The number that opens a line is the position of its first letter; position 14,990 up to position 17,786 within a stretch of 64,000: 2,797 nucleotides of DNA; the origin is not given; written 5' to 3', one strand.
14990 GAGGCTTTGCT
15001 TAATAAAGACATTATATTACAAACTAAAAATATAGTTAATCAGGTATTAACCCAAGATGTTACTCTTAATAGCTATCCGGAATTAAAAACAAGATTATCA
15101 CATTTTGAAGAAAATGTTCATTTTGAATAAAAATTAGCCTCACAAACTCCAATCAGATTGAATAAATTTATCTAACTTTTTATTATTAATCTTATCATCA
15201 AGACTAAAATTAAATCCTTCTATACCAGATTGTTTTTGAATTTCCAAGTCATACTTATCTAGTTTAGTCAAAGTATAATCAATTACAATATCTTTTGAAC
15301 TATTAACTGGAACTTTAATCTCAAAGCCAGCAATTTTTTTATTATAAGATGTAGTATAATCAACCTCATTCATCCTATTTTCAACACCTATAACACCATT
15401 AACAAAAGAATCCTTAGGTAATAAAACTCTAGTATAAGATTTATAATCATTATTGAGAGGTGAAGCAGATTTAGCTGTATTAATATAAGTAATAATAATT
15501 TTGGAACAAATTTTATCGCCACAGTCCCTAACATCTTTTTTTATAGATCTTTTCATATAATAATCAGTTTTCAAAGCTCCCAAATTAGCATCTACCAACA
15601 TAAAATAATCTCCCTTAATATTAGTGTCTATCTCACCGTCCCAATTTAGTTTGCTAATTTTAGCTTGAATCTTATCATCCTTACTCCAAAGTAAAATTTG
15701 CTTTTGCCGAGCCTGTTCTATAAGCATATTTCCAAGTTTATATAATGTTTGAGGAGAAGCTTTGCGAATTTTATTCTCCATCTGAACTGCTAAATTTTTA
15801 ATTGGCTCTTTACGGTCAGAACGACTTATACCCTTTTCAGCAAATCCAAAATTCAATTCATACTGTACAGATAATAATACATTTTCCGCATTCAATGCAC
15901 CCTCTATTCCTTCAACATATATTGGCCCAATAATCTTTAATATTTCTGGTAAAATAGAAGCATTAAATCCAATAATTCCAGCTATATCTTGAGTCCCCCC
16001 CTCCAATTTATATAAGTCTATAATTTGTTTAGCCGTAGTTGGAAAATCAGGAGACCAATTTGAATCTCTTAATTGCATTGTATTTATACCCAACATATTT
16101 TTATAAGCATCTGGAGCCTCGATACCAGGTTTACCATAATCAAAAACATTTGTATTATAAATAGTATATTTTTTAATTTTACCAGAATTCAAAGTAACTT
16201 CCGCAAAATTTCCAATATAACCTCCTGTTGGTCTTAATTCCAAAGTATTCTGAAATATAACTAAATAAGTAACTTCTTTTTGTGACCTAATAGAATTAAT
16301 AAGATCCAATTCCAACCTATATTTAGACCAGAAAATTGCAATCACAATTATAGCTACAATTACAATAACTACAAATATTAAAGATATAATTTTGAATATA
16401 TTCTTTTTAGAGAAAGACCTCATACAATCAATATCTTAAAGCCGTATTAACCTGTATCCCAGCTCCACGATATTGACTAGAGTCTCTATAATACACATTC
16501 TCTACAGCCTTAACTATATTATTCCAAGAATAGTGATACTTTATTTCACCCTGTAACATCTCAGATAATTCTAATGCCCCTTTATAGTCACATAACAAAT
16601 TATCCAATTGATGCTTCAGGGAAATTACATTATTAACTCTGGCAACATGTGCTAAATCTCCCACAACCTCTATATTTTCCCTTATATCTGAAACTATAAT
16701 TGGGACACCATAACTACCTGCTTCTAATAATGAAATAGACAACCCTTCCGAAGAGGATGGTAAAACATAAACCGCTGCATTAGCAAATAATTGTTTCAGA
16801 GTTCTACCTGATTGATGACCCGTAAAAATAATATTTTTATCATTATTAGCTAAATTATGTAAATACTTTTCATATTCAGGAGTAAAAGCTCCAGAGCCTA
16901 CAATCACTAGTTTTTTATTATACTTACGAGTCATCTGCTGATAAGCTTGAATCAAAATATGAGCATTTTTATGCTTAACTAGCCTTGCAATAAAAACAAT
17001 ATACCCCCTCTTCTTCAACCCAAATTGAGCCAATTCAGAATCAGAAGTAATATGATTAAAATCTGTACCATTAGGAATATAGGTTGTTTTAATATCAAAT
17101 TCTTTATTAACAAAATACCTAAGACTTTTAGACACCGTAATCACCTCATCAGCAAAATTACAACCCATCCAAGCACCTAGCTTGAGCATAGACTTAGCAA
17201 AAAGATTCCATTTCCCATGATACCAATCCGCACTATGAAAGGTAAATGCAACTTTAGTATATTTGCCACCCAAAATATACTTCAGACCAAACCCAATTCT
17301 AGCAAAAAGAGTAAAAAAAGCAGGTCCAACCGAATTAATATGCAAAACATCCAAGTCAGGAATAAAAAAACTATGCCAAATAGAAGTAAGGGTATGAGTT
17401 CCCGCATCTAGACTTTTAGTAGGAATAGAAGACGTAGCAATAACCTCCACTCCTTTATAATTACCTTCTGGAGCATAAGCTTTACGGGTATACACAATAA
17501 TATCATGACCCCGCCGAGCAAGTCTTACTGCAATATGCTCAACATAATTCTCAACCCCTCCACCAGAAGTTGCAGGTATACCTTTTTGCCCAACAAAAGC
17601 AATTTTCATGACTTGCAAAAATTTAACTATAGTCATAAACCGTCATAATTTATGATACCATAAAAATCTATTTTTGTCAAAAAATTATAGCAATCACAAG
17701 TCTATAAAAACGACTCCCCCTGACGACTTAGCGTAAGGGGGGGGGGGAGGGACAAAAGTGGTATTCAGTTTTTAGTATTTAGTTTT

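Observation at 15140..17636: Two paralogous DUF4012 + GT4 gene pairs (here and at 51193..54646)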

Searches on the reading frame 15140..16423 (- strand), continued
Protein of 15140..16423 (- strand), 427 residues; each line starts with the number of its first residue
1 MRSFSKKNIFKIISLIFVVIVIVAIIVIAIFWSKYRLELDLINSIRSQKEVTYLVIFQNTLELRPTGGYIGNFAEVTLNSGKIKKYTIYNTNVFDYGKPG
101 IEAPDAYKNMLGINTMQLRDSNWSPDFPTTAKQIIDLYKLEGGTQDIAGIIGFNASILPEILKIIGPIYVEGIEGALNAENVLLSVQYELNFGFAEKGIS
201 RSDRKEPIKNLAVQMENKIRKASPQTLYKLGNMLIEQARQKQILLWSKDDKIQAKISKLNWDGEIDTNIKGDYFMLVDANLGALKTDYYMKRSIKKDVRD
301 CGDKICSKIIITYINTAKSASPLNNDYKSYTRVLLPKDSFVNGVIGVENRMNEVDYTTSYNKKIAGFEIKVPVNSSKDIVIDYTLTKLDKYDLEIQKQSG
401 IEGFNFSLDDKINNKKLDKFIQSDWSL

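Call 84: search_protein_families(library=pfam, proteins=[L017:7393-8070:+, L001:3406-4512:+], max_evalue=0.01)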
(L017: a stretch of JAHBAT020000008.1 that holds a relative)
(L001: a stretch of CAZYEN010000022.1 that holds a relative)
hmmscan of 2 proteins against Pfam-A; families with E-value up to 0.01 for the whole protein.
L017:7393-8070:+ (225 aa): 1 family
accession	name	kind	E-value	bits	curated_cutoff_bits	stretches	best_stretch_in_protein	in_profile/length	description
PF01746.26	tRNA_m1G_MT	-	6.8e-53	179.7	27.3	1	27-222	2-186/195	tRNA (Guanine-1)-methyltransferase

L001:3406-4512:+ (368 aa): 0 families

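Call 86: find_encoding_contigs(protein=P0058, flank=10000, max_places=2)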
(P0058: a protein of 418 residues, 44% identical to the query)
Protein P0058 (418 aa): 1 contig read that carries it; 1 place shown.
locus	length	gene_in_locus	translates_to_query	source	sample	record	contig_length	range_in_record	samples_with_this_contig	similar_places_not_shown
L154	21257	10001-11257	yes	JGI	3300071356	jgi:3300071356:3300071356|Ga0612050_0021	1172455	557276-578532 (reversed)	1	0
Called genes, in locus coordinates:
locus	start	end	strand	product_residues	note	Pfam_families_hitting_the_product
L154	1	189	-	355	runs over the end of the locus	PF03462:PCRF, PF00472:RF-1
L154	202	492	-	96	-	PF01197:Ribosomal_L31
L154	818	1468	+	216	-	-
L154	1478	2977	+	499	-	PF04932:Wzy_C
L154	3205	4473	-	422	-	PF13439:Glyco_transf_4, PF13579:Glyco_trans_4_4 (weak), PF20706:GT4-conflict, PF00534:Glycos_transf_1, PF13692:Glyco_trans_1_4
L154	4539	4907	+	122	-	PF01797:Y1_Tnp (weak)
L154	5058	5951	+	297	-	-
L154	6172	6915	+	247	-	-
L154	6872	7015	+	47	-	-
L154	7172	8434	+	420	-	-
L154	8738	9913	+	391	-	PF13439:Glyco_transf_4, PF13579:Glyco_trans_4_4, PF20706:GT4-conflict, PF00534:Glycos_transf_1, PF13692:Glyco_trans_1_4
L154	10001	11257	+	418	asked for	PF13196:DUF4012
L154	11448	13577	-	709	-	PF17191:RecG_wedge, PF00270:DEAD, PF04851:ResIII, PF00271:Helicase_C, PF19833:RecG_dom3_C (weak)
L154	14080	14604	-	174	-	-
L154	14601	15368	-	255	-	PF01746:tRNA_m1G_MT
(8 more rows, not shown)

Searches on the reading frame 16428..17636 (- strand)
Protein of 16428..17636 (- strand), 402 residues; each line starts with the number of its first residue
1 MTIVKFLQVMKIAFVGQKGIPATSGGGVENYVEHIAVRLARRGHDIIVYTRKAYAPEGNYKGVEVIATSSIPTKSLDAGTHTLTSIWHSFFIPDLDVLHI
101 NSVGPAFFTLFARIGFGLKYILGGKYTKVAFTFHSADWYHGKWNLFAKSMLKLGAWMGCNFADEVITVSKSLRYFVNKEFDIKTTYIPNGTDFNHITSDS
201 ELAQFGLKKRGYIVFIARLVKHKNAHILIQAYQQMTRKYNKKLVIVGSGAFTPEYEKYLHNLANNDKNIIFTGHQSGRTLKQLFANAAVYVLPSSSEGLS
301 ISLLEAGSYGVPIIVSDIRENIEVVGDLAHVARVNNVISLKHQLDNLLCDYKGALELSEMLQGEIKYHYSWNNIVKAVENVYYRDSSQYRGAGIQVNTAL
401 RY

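Call 3: search_protein_families(library=pfam, proteins=[window:16428-17636:-], max_evalue=0.01)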
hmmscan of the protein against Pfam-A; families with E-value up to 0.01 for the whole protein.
window:16428-17636:- (402 aa): 6 families
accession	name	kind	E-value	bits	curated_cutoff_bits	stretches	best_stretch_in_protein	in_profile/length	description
PF00534.26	Glycos_transf_1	-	1.4e-28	100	26.4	1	207-353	11-161/172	Glycosyl transferases group 1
PF13692.12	Glyco_trans_1_4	-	1.2e-23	84.3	27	1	212-350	3-142/142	Glycosyl transferases group 1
PF13439.12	Glyco_transf_4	-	7.1e-20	72.1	28.5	1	26-193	2-168/170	Glycosyltransferase Family 4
PF13579.12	Glyco_trans_4_4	-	4.6e-11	43.8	29.7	1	26-190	1-158/158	Glycosyl transferase 4-like domain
PF20706.3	GT4-conflict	-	1e-09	38.4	26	1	209-376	196-383/385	Family 4 Glycosyltransferase in conflict systems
PF09314.17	DUF1972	-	0.00024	21.2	25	1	12-192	4-186/186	Domain of unknown function (DUF1972)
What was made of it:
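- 16428..17636 (-): GT4 glycosyltransferase, 'A type' (402 aa). It lies 4 nt upstream of the short DUF4012 gene. It has a weak DUF1972 / Cps2T-like (rhamnosyltransferase-like) N-terminal half. Pfam matches are in call 3.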

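Call 12: search_protein_families(library=ncbifam, proteins=[window:16428-17636:-], max_evalue=0.01)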
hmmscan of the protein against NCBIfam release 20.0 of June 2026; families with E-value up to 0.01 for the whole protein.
window:16428-17636:- (402 aa): 40 families (the best 25 are shown)
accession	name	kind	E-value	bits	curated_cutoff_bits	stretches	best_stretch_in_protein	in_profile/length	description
TIGR04157.1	glyco_rSAM_CFB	subfamily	1.2e-20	73.9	400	1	159-327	167-341/406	TIGR04157 family glycosyltransferase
NF046071.1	B1-4RhmsylTfaseCps2T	equivalog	7.4e-20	71.1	500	1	12-382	4-384/384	beta 1-4 rhamnosyltransferase Cps2T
NF047684.1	TeichurnBiosyTuaC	equivalog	7e-19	68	550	1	160-382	163-386/391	teichuronic acid biosynthesis protein TuaC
TIGR03999.1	thiol_BshA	equivalog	8e-19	67.8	273.7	1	127-384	114-372/375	N-acetyl-alpha-D-glucosaminyl L-malate synthase BshA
TIGR04047.1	MSMEG_0565_glyc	hypoth_equivalog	1.5e-17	63.8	259.85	1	161-382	138-371/373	MSMEG_0565 family glycosyltransferase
TIGR03088.1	stp2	hypoth_equivalog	3e-17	62.7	409.05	1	161-383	136-371/374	TIGR03088 family PEP-CTERM/XrtA system glycosyltransferase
NF038295.1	EPS_HpsP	equivalog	6.7e-15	55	550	1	178-382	170-384/388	hormogonium polysaccharide biosynthesis glycosyltransferase HpsP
TIGR02149.1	glgA_Coryne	subfamily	7.4e-15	55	302.4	1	155-382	135-387/391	glycogen synthase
TIGR03449.1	mycothiol_MshA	equivalog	7.4e-13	48.2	462.5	1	198-384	207-402/406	D-inositol-3-phosphate glycosyltransferase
NF041876.1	EPS_EpsE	equivalog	1.3e-12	47.7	400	1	178-370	182-381/389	exopolysaccharide biosynthesis GT4 family glycosyltransferase EpsE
TIGR02095.1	glgA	subfamily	3.5e-12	45.8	328.45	1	204-382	285-474/477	glycogen/starch synthase, ADP-glucose type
NF038229.1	Glyco4_Geo_Pelo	equivalog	4.6e-12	45.6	400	1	162-382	110-333/338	GPMC system family 4 glycosyltransferase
NF050063.1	ProtGlycPglJ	equivalog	2.7e-10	40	500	1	162-345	145-327/363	N-acetylgalactosamine-N,N'-diacetylbacillosaminyl-diphospho-undecaprenol 4-alpha-N-acetylgalactosaminyltransferase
NF041879.1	EPS_EpsH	equivalog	5.8e-10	38.5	800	1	142-382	168-413/431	exopolysaccharide biosynthesis glycosyltransferase EpsH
NF050056.1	ProtGlycPglH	equivalog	6.3e-10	38.7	600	1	161-352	137-321/354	GalNAc-alpha-(1->4)-GalNAc-alpha-(1->3)-diNAcBac-PP-undecaprenol alpha-1,4-N-acetyl-D-galactosaminyltransferase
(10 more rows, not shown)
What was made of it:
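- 16428..17636 (-): NCBIfam Cps2T aligns full-length at 7e-20 but far below its cut-off (call 12).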

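Call 78: search_solved_structures(query=window:16428-17636:-, max_evalue=1e-8)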
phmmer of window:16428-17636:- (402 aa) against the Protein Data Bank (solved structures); distinct sequences matched with E-value up to 1e-8: 2.
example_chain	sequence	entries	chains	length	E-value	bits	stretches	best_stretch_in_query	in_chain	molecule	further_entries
2jjm_A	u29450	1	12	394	7.4e-10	41.8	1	94-384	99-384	GLYCOSYL TRANSFERASE, GROUP 1 FAMILY PROTEIN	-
3mbo_A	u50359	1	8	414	8.7e-10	41.6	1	94-384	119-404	Glycosyltransferase, group 1 family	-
